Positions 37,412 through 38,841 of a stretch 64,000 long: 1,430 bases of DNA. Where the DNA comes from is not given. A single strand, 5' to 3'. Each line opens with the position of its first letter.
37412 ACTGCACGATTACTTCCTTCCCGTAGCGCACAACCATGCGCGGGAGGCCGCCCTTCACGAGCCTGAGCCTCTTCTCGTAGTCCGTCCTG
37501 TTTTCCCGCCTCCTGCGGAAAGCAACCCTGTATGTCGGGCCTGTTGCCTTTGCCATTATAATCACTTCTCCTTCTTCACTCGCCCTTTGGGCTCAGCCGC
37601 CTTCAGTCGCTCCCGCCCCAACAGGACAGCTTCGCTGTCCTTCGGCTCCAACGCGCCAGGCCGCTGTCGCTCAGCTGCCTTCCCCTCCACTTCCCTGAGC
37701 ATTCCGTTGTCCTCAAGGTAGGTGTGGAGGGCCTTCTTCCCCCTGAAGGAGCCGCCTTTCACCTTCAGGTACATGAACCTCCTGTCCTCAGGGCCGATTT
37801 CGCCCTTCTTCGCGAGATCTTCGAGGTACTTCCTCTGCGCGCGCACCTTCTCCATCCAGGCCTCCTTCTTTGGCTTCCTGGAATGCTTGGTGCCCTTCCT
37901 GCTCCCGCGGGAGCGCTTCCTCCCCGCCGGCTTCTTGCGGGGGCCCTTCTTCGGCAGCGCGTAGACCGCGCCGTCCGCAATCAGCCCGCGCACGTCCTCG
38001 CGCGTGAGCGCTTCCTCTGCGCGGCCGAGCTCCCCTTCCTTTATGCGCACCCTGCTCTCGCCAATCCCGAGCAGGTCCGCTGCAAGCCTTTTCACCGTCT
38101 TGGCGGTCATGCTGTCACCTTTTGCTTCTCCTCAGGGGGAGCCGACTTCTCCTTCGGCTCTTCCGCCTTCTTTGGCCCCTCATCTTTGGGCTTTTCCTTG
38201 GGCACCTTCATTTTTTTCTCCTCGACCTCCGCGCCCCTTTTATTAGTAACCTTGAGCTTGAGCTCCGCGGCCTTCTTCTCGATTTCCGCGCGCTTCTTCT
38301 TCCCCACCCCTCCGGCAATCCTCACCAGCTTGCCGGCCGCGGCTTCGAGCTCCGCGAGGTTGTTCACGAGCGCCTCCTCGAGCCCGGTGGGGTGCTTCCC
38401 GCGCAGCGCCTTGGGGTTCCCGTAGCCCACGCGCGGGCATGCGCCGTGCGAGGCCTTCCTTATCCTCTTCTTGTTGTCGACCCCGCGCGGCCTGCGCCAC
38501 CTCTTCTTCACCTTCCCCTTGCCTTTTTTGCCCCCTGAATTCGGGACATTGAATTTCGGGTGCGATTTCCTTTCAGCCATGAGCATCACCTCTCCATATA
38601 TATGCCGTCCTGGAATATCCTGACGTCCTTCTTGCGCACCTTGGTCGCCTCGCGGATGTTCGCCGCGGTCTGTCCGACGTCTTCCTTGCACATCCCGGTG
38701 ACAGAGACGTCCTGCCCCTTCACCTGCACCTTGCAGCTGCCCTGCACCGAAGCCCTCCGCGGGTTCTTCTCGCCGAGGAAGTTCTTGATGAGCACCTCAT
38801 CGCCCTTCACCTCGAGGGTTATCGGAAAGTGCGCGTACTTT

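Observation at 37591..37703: The eL19 C-terminal tail is built from a repeat element also present in uL22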

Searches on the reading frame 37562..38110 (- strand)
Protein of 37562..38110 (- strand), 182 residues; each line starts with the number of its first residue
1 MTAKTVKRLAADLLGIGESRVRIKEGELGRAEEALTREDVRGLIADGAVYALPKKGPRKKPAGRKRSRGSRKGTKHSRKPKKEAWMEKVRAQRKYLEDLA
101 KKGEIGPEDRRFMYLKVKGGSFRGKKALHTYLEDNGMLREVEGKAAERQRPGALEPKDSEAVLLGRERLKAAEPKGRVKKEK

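Call 15: search_protein_families(library=pfam, proteins=[window:37562-38110:-])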
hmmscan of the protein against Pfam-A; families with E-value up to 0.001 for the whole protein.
window:37562-38110:- (182 aa): 2 families
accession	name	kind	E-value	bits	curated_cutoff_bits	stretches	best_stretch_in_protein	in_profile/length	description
PF25476.1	Ribosomal_L19e_C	-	2e-20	73.2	25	1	58-135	13-90/91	Ribosomal protein L19e, C-terminal domain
PF01280.26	Ribosomal_L19e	-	1e-15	57.8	25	1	4-54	3-53/53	Ribosomal protein L19e, N-terminal domain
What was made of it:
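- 37562..38110 (-): eL19 gene (182 aa). The folded domain ends near aa 135-140 and the tail is aa 141-182. Pfam PF01280 and PF25476 cover aa 4-135 (call 15).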

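Call 31: find_encoding_contigs(protein=window:37562-38110:-, flank=10000, max_places=10)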
Protein window:37562-38110:- (182 aa): 17 contigs read that carry it; 8 places shown.
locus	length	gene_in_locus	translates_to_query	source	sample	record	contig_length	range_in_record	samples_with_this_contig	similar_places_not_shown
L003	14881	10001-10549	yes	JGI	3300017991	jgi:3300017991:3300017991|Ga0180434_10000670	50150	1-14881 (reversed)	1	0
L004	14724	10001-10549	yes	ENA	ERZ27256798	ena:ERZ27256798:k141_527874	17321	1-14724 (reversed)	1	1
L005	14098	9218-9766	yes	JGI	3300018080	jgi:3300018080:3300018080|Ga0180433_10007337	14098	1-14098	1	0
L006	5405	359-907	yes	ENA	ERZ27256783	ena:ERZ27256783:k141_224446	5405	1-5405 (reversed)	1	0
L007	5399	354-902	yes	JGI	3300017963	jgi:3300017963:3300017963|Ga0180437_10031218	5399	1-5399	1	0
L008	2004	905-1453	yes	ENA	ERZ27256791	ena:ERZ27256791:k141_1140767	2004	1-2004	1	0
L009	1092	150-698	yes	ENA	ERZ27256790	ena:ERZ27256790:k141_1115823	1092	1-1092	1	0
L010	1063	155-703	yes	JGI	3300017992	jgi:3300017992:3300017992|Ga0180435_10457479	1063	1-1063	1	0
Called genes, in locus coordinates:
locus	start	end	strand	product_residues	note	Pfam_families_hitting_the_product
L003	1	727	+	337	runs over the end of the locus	-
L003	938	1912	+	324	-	PF00297:Ribosomal_L3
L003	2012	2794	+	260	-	PF00573:Ribosomal_L4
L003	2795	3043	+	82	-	PF00276:Ribosomal_L23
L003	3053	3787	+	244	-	PF00181:Ribosomal_L2_N, PF03947:Ribosomal_L2_C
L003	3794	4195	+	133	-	PF00203:Ribosomal_S19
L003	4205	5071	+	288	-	PF00237:Ribosomal_L22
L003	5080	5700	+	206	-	PF07650:KH_2, PF00189:Ribosomal_S3_C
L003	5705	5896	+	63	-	PF00831:Ribosomal_L29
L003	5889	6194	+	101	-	PF01253:SUI1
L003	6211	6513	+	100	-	PF00366:Ribosomal_S17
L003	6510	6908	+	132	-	PF00238:Ribosomal_L14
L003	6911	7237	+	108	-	PF16906:Ribosomal_L26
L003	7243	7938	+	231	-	PF01479:S4, PF00900:Ribosomal_S4e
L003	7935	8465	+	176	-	PF00281:Ribosomal_L5, PF00673:Ribosomal_L5_C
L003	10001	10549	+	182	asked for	PF01280:Ribosomal_L19e, PF25476:Ribosomal_L19e_C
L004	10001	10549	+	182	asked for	PF01280:Ribosomal_L19e, PF25476:Ribosomal_L19e_C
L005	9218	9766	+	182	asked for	PF01280:Ribosomal_L19e, PF25476:Ribosomal_L19e_C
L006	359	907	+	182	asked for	PF01280:Ribosomal_L19e, PF25476:Ribosomal_L19e_C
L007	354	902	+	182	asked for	PF01280:Ribosomal_L19e, PF25476:Ribosomal_L19e_C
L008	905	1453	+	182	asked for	PF01280:Ribosomal_L19e, PF25476:Ribosomal_L19e_C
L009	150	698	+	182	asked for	PF01280:Ribosomal_L19e, PF25476:Ribosomal_L19e_C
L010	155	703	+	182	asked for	PF01280:Ribosomal_L19e, PF25476:Ribosomal_L19e_C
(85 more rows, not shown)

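Call 35: find_homologous_proteins(query=window:37562-38110:-)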
Query window:37562-38110:- (182 aa): 78 proteins with E <= 0.001 among 437 candidates.
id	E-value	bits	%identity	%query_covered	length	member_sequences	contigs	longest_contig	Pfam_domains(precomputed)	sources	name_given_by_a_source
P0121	6.0e-79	282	96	76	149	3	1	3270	PF25476.2,PF01280.27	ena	-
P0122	1.7e-49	186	67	76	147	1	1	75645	PF25476.2,PF01280.27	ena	-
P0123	5.8e-48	181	67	75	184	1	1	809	PF25476.2,PF01280.27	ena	-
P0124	1.2e-46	177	61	81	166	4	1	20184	PF25476.2,PF01280.27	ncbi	-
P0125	1.6e-46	177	62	77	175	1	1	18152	PF25476.2,PF01280.27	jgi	jgi:large subunit ribosomal protein L19e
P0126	2.1e-46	176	65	76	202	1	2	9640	PF25476.2,PF01280.27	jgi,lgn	jgi:large subunit ribosomal protein L19e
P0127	3.6e-46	175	63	81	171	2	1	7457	PF25476.2,PF01280.27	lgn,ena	-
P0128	1.7e-45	173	65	75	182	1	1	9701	PF25476.2,PF01280.27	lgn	-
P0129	2.3e-45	173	65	73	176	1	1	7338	PF25476.2,PF01280.27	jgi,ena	-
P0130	2.7e-45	173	63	75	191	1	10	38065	PF25476.2,PF01280.27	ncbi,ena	-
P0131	3.3e-45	172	59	84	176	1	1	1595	PF25476.2,PF01280.27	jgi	jgi:large subunit ribosomal protein L19e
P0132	4.7e-45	172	61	77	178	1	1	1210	PF25476.2,PF01280.27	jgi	jgi:large subunit ribosomal protein L19e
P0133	5.6e-45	172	62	77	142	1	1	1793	PF25476.2,PF01280.27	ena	-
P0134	6.0e-45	171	62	79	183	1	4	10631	PF25476.2,PF01280.27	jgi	jgi:large subunit ribosomal protein L19e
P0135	9.0e-45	171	63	75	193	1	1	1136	PF25476.2,PF01280.27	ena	-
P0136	2.2e-44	170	62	75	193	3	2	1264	PF25476.2,PF01280.27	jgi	jgi:large subunit ribosomal protein L19e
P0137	2.6e-44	169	60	80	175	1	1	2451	PF25476.2,PF01280.27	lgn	-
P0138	2.7e-44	169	63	81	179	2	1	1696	PF25476.2,PF01280.27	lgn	-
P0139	8.3e-44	168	58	78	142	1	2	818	PF25476.2,PF01280.27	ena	-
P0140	9.1e-44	168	62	77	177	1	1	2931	PF25476.2,PF01280.27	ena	-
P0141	9.9e-44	167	63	77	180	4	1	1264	PF25476.2,PF01280.27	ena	-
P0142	1.4e-43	167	63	75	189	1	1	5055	PF25476.2,PF01280.27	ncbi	-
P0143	1.5e-43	167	61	76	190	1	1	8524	PF25476.2,PF01280.27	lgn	-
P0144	1.9e-43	167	60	77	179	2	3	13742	PF25476.2,PF01280.27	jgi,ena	-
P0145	4.4e-43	165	57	85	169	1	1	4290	PF25476.2,PF01280.27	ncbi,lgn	-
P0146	6.4e-43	165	65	73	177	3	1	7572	PF25476.2,PF01280.27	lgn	-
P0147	9.7e-43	164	62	77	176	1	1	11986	PF25476.2,PF01280.27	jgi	jgi:large subunit ribosomal protein L19e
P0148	1.1e-42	164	60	77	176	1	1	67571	PF25476.2,PF01280.27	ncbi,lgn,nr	ncbi:50S ribosomal protein L19e [Candidatus Micrarchaeota archaeon]|nr:50S ribosomal protein L19e [C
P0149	2.1e-42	163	61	77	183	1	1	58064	PF25476.2,PF01280.27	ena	-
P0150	4.1e-42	162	58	87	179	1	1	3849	PF25476.2,PF01280.27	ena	-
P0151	1.2e-41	161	60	75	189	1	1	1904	PF25476.2,PF01280.27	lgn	-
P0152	2.8e-41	159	60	77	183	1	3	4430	PF25476.2,PF01280.27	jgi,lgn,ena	-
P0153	3.0e-41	159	58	80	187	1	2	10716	PF25476.2,PF01280.27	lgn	-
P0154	5.6e-41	159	61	76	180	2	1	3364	PF25476.2,PF01280.27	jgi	-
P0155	9.1e-41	158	59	77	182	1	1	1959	PF25476.2,PF01280.27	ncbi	-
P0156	1.0e-40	158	62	72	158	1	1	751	PF25476.2,PF01280.27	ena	-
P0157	8.8e-39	151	56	78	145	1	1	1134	PF25476.2,PF01280.27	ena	-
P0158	2.1e-37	147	56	75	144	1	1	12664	PF25476.2,PF01280.27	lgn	-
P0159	4.0e-37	146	56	72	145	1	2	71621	PF25476.2,PF01280.27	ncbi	-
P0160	5.4e-37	146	56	73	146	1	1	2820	PF25476.2,PF01280.27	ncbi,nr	ncbi:50S ribosomal protein L19e [Candidatus Micrarchaeota archaeon]|nr:50S ribosomal protein L19e [C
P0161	2.4e-36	143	52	77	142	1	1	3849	PF25476.2,PF01280.27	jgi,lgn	jgi:large subunit ribosomal protein L19e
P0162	3.7e-36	143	57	76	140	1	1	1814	PF25476.2,PF01280.27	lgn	-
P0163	1.0e-35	141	53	74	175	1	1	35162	PF25476.2,PF01280.27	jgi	jgi:large subunit ribosomal protein L19e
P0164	6.2e-35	139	49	83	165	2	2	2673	PF25476.2,PF01280.27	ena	-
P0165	1.0e-34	138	53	77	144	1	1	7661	PF25476.2,PF01280.27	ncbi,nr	ncbi:MAG: 50S ribosomal protein L19e [Candidatus ainarchaeum sp.]|nr:50S ribosomal protein L19e [Can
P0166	1.3e-34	138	53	76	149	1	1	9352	PF25476.2,PF01280.27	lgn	-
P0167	2.1e-34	137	54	75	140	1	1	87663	PF25476.2,PF01280.27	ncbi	-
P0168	2.9e-34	137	53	76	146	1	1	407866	PF25476.2,PF01280.27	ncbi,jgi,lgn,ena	ncbi:MAG: 50S ribosomal protein L19e [Candidatus Micrarchaeia archaeon]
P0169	9.7e-34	135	50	75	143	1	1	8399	PF25476.2,PF01280.27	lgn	-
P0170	2.3e-33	134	51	77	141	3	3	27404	PF25476.2,PF01280.27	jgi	jgi:large subunit ribosomal protein L19e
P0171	1.3e-32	131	51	76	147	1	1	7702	PF25476.2,PF01280.27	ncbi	-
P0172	5.0e-32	129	49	77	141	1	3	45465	PF25476.2,PF01280.27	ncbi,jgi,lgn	-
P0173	6.0e-32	129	51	76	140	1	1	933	PF25476.2,PF01280.27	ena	-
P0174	3.8e-29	120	48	77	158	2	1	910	PF25476.2,PF01280.27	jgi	-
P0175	4.5e-29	120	46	86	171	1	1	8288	PF25476.2,PF01280.27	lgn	-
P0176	3.2e-27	114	45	77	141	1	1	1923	PF25476.2,PF01280.27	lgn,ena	-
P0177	6.8e-25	106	47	79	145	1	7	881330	PF25476.2,PF01280.27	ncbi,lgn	ncbi:MAG: 50S ribosomal protein L19e [Candidatus Anstonellaceae archaeon]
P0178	1.3e-20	92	44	75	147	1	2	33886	PF25476.2,PF01280.27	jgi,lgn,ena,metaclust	metaclust:\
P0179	1.7e-20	92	43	77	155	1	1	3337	PF25476.2,PF01280.27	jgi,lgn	jgi:large subunit ribosomal protein L19e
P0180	4.0e-20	91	41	72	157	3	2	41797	PF25476.2,PF01280.27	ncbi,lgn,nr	ncbi:MAG: 50S ribosomal protein L19e [Methanobacteriota archaeon]|nr:MAG: 50S ribosomal protein L19e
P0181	4.4e-20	91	41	73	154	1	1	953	PF25476.2,PF01280.27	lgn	-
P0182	5.9e-20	90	44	73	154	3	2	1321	PF25476.2,PF01280.27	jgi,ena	-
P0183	8.7e-20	90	44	73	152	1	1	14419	PF25476.2,PF01280.27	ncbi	ncbi:MAG: 50S ribosomal protein L19e [Thermoproteota archaeon]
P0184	1.8e-18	85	42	76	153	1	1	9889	PF25476.2,PF01280.27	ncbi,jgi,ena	-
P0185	2.8e-18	85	41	72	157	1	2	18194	PF25476.2,PF01280.27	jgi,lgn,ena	-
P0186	3.5e-18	84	39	75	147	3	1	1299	PF25476.2,PF01280.27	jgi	-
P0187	6.6e-18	83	37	88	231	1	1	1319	PF25476.2,PF01280.27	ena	-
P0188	1.7e-17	82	42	75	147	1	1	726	PF25476.2,PF01280.27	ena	-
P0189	2.7e-17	81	36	72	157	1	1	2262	PF25476.2,PF01280.27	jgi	-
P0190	9.2e-17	80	39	72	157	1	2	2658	PF25476.2,PF01280.27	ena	-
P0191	1.5e-16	79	41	76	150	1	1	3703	PF25476.2,PF01280.27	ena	-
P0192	2.4e-16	78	37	76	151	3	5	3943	PF25476.2,PF01280.27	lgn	-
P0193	1.2e-15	76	39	74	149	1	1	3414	PF25476.2,PF01280.27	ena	-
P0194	1.5e-15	76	36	72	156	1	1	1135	PF25476.2,PF01280.27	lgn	-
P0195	3.9e-15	74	36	72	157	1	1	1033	PF25476.2,PF01280.27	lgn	-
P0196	9.0e-15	73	45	70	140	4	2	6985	PF25476.2,PF01280.27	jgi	jgi:large subunit ribosomal protein L19e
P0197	1.7e-14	72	39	75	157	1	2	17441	PF25476.2,PF01280.27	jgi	jgi:large subunit ribosomal protein L19e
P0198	9.8e-13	67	41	75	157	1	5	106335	PF25476.2,PF01280.27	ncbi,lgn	-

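Call 37: find_encoding_contigs(protein=P0121, flank=10000, max_places=4)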
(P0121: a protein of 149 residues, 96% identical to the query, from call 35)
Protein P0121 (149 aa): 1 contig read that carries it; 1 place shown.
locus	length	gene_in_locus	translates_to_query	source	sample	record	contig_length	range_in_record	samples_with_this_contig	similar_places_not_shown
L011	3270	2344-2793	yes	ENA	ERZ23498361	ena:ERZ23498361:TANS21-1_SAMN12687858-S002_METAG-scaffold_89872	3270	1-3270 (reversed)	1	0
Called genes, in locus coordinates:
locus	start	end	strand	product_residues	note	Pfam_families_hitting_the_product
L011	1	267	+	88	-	?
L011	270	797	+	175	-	PF00281:Ribosomal_L5, PF00673:Ribosomal_L5_C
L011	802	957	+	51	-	PF00253:Ribosomal_S14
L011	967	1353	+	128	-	PF00410:Ribosomal_S8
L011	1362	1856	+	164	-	PF00347:Ribosomal_L6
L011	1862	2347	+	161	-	PF01655:Ribosomal_L32e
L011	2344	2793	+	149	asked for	PF01280:Ribosomal_L19e, PF25476:Ribosomal_L19e_C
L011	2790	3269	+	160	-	?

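Call 51: list_cluster_members(proteins=[P0001, window:37562-38110:-])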
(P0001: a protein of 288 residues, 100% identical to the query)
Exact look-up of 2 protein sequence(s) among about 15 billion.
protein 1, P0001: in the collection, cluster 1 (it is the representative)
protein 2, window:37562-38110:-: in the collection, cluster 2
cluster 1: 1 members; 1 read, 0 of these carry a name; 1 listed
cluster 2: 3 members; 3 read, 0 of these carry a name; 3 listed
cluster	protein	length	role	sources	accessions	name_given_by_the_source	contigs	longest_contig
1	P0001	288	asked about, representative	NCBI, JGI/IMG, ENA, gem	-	-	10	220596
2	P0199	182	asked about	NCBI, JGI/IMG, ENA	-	-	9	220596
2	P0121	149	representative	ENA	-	-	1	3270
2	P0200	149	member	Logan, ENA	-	-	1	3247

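Call 53: find_encoding_contigs(protein=P0122, flank=10000, max_places=2)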
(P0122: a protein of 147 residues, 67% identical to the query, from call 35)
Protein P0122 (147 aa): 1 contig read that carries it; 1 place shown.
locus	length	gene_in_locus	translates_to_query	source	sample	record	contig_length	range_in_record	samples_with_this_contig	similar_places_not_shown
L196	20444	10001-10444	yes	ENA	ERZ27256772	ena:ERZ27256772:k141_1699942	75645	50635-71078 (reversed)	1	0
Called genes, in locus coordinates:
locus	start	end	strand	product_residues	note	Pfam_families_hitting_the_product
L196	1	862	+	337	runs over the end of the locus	-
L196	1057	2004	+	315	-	PF00297:Ribosomal_L3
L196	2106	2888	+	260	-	PF00573:Ribosomal_L4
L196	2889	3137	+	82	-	PF00276:Ribosomal_L23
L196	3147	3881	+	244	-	PF00181:Ribosomal_L2_N, PF03947:Ribosomal_L2_C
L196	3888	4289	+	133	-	PF00203:Ribosomal_S19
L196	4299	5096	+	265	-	PF00237:Ribosomal_L22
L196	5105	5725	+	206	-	PF07650:KH_2, PF00189:Ribosomal_S3_C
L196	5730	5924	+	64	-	PF00831:Ribosomal_L29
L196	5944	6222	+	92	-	PF01253:SUI1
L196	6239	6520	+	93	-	PF00366:Ribosomal_S17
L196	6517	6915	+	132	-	PF00238:Ribosomal_L14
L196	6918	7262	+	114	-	PF16906:Ribosomal_L26, PF00467:KOW (weak)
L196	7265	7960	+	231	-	PF00900:Ribosomal_S4e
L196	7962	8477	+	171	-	PF00281:Ribosomal_L5, PF00673:Ribosomal_L5_C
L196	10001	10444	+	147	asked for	PF01280:Ribosomal_L19e, PF25476:Ribosomal_L19e_C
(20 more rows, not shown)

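Call 98: predict_structure(alignment_id=A10)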
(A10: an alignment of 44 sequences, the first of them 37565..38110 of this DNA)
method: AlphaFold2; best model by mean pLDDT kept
length: 182 residues; sequences in the alignment: 44
mean_pLDDT: 83.9   pTM: 0.46
mean pLDDT of the five models: 83.9, 83.1, 82.9, 82.8, 81.3
residues with pLDDT >= 90: 114; 70-90: 23; 50-70: 31; < 50: 14
segments of 3 or more residues with pLDDT < 50: 163-166
pLDDT, mean of each block of 10 residues (from residue 1): 96 97 97 97 98 88 76 81 96 97 95 97 97 94 55 51 49 56 49
secondary structure, 60 per line:
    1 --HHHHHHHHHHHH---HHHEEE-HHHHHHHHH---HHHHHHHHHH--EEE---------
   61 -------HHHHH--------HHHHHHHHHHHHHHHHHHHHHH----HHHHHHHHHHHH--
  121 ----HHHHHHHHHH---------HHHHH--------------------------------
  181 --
elements in order: H3-14 E21-23 H25-33 H37-46 E49-51 H68-72 H81-102 H107-118 H125-134 H144-148
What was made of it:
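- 37562..38110 (-): AlphaFold2 pLDDT is >90 to about aa 140 and about 50 after that (call 98).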

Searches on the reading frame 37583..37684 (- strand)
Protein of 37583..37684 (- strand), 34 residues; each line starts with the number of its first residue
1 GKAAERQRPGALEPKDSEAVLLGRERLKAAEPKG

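Call 65: search_protein_representatives(protein=window:37583-37684:-)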
Query: 34 residues. Proteins with E-value up to 0.001 (for the whole library): 0; up to 1e-10: 0; up to 1e-30: 0. The best 0 are listed.
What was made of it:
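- The peptide has no match among 1.84 billion representative proteins (call 65).
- Tried and rejected: Full HMMER search of the 34-aa peptide against 1.84 billion representatives gave 0 hits (call 65).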

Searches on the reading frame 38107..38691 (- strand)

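Call 15: search_protein_families(library=pfam, proteins=[window:38107-38691:-])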
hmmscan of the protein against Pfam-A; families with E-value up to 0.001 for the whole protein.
window:38107-38691:- (194 aa): 1 family
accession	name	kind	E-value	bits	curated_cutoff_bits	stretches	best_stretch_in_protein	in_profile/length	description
PF01655.23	Ribosomal_L32e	-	6.8e-27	94.3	25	1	58-150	12-108/108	Ribosomal protein L32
